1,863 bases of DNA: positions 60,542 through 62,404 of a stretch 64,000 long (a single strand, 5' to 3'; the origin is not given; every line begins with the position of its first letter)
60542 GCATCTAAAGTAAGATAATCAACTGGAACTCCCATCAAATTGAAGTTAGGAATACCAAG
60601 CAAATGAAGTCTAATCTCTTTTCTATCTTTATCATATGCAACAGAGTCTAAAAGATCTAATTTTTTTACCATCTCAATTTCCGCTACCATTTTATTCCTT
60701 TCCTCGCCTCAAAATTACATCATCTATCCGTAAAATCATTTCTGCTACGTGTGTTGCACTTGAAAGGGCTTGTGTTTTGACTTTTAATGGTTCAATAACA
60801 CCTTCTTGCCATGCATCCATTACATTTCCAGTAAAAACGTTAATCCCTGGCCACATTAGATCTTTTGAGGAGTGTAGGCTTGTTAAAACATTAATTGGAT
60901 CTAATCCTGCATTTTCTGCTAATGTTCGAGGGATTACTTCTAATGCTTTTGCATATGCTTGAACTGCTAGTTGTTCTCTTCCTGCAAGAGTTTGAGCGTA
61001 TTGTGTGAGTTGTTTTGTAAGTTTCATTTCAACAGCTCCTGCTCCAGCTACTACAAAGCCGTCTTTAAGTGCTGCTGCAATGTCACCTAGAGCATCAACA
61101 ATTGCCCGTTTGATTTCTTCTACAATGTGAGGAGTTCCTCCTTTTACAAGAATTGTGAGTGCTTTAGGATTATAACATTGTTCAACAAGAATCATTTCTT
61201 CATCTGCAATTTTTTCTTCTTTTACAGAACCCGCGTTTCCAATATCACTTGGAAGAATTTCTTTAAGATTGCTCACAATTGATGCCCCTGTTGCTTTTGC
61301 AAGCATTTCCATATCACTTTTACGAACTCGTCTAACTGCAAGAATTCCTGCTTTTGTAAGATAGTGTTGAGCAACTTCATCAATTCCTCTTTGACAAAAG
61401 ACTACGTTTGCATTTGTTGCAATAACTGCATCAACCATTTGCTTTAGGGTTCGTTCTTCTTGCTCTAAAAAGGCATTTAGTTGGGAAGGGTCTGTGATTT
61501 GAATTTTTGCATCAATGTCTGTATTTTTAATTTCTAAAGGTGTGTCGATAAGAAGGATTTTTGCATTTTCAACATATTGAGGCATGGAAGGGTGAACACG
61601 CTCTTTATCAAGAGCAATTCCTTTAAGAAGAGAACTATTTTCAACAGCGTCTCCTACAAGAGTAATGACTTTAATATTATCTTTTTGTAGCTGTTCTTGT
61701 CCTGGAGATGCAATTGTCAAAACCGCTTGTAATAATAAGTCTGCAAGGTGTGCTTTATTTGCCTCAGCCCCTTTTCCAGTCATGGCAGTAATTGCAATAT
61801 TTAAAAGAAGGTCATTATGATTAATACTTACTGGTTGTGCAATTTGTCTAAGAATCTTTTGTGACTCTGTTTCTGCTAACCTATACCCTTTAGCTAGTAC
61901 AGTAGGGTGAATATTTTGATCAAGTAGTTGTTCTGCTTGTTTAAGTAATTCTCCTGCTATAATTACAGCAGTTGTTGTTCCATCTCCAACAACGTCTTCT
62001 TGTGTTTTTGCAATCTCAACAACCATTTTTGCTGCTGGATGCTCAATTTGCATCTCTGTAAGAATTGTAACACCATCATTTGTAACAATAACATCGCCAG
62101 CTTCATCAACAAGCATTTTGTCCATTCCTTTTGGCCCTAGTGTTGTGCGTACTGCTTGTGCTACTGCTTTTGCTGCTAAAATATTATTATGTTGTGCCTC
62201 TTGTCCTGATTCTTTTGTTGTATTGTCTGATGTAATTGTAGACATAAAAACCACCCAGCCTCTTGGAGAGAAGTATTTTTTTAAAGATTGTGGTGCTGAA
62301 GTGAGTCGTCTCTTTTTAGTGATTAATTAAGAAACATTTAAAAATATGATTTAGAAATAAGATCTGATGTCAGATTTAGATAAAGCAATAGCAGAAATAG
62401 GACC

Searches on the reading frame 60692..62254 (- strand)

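Call 62: search_protein_families(library=pfam, proteins=[window:60692-62254:-], max_evalue=0.0001)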
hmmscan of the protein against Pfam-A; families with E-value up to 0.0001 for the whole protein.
window:60692-62254:- (520 aa): 1 family
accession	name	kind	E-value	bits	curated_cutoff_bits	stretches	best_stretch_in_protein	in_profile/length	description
PF00118.29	Cpn60_TCP1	-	1.1e-174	582.2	34.3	1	31-515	1-487/490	TCP-1/cpn60 chaperonin family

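Call 64: search_protein_families(library=ncbifam, proteins=[window:60692-62254:-], max_evalue=0.00001)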
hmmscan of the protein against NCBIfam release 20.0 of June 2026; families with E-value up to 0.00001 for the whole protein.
window:60692-62254:- (520 aa): 19 families
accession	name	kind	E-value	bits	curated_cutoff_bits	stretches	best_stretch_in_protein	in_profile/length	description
NF041082.2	thermosome_alpha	equivalog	3.5e-221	735.5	450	1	7-514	5-516/519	thermosome subunit alpha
NF041083.2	thermosome_beta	equivalog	4e-219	728.9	400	1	7-514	5-517/520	thermosome subunit beta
TIGR02339.1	thermosome_arch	subfamily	4.5e-207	688.9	671.1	1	7-514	4-518/521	thermosome subunit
TIGR02344.1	chap_CCT_gamma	equivalog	8.1e-136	453.6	553.45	1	8-515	5-521/526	T-complex protein 1 subunit gamma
TIGR02340.1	chap_CCT_alpha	equivalog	1.7e-130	436.2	800.2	1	13-515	6-528/536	T-complex protein 1 subunit alpha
TIGR02343.1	chap_CCT_epsi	equivalog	1.1e-124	417.1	710.5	1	7-515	15-530/532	T-complex protein 1 subunit epsilon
TIGR02342.1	chap_CCT_delta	equivalog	7.4e-122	407.5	695.35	1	13-515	3-515/517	T-complex protein 1 subunit delta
TIGR02345.1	chap_CCT_eta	equivalog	2.4e-111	372.6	669.2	1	9-515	8-519/523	T-complex protein 1 subunit eta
TIGR02347.1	chap_CCT_zeta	equivalog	3.9e-111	372.2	587.15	1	17-519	14-527/531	T-complex protein 1 subunit zeta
TIGR02346.1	chap_CCT_theta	equivalog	6.1e-102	341.7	455.9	1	17-516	16-519/531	T-complex protein 1 subunit theta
TIGR02341.1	chap_CCT_beta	equivalog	2.5e-95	320.1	522.15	1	7-515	2-513/519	T-complex protein 1 subunit beta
NF009487.0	PRK12849.1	subfamily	3.8e-38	131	352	2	29-332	20-305/543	chaperonin GroEL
NF000592.1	PRK00013.1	subfamily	4.5e-33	114.5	397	2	18-146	8-140/524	chaperonin GroEL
NF009488.0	PRK12850.1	subfamily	4.9e-33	114.4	475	2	28-146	20-142/544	chaperonin GroEL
NF009489.0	PRK12851.1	subfamily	4.7e-31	107.7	464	2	19-148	11-144/541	chaperonin GroEL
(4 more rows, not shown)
